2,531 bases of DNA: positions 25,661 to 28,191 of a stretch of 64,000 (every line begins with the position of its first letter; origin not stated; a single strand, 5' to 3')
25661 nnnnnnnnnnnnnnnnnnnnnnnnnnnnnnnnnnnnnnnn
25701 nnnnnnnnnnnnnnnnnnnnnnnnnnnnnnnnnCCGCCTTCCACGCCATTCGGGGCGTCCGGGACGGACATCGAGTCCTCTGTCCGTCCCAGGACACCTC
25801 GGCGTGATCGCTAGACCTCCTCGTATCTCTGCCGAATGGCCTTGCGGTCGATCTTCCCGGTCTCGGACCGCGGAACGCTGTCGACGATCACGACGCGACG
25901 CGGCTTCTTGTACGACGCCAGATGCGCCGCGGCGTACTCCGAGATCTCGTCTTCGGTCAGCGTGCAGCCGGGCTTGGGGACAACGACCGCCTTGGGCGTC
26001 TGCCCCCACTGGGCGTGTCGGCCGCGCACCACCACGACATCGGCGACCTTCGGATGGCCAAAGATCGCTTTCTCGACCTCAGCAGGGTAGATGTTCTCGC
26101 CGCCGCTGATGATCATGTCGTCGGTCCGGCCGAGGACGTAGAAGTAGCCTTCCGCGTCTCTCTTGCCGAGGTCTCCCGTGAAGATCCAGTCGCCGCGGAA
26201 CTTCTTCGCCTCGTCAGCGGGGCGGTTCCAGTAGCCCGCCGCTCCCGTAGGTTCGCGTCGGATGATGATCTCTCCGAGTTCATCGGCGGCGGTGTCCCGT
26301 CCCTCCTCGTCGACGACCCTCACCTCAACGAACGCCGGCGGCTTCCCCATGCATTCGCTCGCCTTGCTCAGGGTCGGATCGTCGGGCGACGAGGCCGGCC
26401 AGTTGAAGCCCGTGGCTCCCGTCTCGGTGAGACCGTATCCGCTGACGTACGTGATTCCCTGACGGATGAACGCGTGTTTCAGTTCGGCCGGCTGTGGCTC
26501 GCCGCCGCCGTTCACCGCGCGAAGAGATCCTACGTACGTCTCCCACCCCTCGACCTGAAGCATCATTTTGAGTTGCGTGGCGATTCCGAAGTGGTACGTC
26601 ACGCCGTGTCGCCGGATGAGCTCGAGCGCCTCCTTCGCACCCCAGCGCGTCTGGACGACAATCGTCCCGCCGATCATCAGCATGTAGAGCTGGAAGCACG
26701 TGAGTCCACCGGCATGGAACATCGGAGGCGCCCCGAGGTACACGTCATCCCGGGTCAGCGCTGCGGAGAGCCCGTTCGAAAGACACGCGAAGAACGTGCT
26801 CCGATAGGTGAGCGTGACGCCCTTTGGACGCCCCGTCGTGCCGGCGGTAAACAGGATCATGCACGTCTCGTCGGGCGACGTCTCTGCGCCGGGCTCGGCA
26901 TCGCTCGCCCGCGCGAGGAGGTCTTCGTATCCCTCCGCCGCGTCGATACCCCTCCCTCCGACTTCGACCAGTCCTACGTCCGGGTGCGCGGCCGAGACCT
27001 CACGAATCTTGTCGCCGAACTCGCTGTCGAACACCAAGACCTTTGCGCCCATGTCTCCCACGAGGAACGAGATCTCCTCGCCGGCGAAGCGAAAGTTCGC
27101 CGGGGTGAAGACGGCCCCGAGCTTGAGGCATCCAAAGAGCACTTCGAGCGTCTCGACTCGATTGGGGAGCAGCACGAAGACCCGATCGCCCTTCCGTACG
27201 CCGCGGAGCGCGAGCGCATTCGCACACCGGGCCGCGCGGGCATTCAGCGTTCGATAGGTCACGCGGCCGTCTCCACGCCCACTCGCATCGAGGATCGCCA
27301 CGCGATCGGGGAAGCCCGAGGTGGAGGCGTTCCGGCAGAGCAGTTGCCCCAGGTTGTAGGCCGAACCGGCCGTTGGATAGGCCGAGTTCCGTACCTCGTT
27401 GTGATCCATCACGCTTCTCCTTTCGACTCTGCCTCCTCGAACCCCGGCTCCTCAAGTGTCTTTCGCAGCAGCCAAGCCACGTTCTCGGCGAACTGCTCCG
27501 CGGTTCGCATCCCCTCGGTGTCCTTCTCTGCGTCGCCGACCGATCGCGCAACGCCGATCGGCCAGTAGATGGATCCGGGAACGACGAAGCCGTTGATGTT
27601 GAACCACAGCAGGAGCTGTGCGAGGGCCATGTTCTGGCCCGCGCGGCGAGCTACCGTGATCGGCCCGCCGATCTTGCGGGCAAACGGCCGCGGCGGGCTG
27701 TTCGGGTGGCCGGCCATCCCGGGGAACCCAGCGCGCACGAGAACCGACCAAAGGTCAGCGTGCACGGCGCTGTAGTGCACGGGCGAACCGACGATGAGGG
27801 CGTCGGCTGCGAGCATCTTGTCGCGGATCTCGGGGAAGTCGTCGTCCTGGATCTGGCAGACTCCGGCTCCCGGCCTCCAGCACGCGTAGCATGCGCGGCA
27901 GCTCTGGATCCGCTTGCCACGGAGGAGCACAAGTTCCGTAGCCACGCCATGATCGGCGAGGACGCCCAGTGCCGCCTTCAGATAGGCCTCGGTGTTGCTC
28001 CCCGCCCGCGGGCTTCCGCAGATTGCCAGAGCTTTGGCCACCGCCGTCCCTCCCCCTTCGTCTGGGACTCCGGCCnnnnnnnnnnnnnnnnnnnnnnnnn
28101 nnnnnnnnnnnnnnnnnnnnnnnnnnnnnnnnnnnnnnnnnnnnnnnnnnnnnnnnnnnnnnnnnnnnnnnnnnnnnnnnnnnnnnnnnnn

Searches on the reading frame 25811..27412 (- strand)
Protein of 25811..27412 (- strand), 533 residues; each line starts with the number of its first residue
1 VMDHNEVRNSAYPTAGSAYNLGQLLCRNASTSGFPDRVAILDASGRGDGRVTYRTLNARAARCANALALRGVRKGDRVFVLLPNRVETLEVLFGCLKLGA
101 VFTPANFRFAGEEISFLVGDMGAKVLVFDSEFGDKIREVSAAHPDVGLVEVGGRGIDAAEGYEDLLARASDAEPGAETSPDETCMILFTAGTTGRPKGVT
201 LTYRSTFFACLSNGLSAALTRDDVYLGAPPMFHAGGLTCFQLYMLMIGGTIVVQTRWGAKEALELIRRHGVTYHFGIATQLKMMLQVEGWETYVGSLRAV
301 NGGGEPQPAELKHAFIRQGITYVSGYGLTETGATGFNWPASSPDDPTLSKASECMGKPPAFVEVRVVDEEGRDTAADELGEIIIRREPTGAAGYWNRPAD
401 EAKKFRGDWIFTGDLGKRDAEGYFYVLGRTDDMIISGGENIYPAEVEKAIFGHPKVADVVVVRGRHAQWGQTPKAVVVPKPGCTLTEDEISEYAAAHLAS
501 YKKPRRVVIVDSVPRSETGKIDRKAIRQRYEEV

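Call 31: search_protein_families(library=ncbifam, proteins=[window:25811-27412:-], max_evalue=0.00001)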
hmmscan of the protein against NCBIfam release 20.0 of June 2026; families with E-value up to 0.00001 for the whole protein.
window:25811-27412:- (533 aa): 106 families (the best 25 are shown)
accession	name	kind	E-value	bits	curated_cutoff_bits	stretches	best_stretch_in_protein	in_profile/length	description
NF004837.0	PRK06187.1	subfamily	8.9e-130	433.4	476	1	35-532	22-524/531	long-chain-fatty-acid--CoA ligase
NF052269.1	Staph_lig_FadD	equivalog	2.6e-105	352.6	650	1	36-530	15-493/499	long-chain-fatty-acid--CoA ligase FadD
NF005307.0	PRK06839.1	equivalog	4.7e-103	345.5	748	1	35-527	16-490/496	o-succinylbenzoate--CoA ligase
NF005676.0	PRK07470.1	equivalog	2.9e-95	319.9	774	1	5-531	6-530/544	acyl-CoA synthetase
NF006182.0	PRK08316.1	subfamily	1.5e-94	317.4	663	1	21-532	13-519/523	fatty acyl-CoA synthetase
NF002966.0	PRK03640.1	equivalog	3.4e-92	309.5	556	1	35-532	16-482/483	o-succinylbenzoate--CoA ligase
NF006572.0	PRK09088.1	equivalog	7.8e-89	298.6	696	1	35-529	15-486/491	acyl-CoA synthetase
NF006181.0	PRK08314.1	subfamily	2.4e-88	296.8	705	2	163-527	187-551/563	long-chain-fatty-acid--CoA ligase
NF004797.0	PRK06145.1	equivalog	5.3e-86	288.9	850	1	35-531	16-496/499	acyl-CoA synthetase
NF005857.1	PRK07786.1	exception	3.1e-84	283.3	733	1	51-530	35-512/513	fatty-acid--CoA ligase FadD5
NF005863.0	PRK07798.1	subfamily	1.1e-83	281.7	543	1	18-528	3-529/540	acyl-CoA synthetase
NF005702.0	PRK07514.1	subfamily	1.3e-83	281.1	558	1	47-532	26-502/506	malonyl-CoA synthase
NF004808.0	PRK06155.1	equivalog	4.3e-82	276.1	722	1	20-528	22-520/542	ATP-dependent acyl-CoA ligase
NF006020.0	PRK08162.1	subfamily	3.3e-80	270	677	1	32-530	30-538/545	acyl-CoA synthetase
NF005801.1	PRK07656.1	equivalog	4.8e-80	269.6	657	1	42-526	18-499/500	FadD3 family acyl-CoA ligase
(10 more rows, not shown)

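Call 32: search_protein_families(library=pfam, proteins=[window:25811-27412:-], max_evalue=0.00001)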
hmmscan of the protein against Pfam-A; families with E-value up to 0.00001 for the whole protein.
window:25811-27412:- (533 aa): 2 families
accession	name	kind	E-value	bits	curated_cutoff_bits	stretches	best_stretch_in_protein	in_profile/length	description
PF00501.34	AMP-binding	-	2.6e-77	260.6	29.9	1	32-395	6-384/384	AMP-binding enzyme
PF13193.12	AMP-binding_C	-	1.5e-18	67.9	24.5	1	445-520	1-76/76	AMP-binding enzyme C-terminal domain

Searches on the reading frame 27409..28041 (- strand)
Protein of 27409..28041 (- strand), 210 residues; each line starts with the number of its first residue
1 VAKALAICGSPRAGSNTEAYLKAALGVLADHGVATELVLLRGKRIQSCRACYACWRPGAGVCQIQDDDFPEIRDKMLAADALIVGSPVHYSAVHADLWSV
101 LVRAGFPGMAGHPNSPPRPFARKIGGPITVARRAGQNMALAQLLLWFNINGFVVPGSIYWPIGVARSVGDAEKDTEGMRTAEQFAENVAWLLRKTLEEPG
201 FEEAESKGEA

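Call 31: search_protein_families(library=ncbifam, proteins=[window:27409-28041:-], max_evalue=0.00001)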
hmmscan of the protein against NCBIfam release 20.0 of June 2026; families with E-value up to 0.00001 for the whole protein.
window:27409-28041:- (210 aa): 0 families

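Call 32: search_protein_families(library=pfam, proteins=[window:27409-28041:-], max_evalue=0.00001)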
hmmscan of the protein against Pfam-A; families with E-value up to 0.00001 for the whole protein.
window:27409-28041:- (210 aa): 1 family
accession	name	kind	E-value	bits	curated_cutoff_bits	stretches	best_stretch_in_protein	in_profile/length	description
PF03358.20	FMN_red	-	1.8e-23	83.3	24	1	3-163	2-148/152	NADPH-dependent FMN reductase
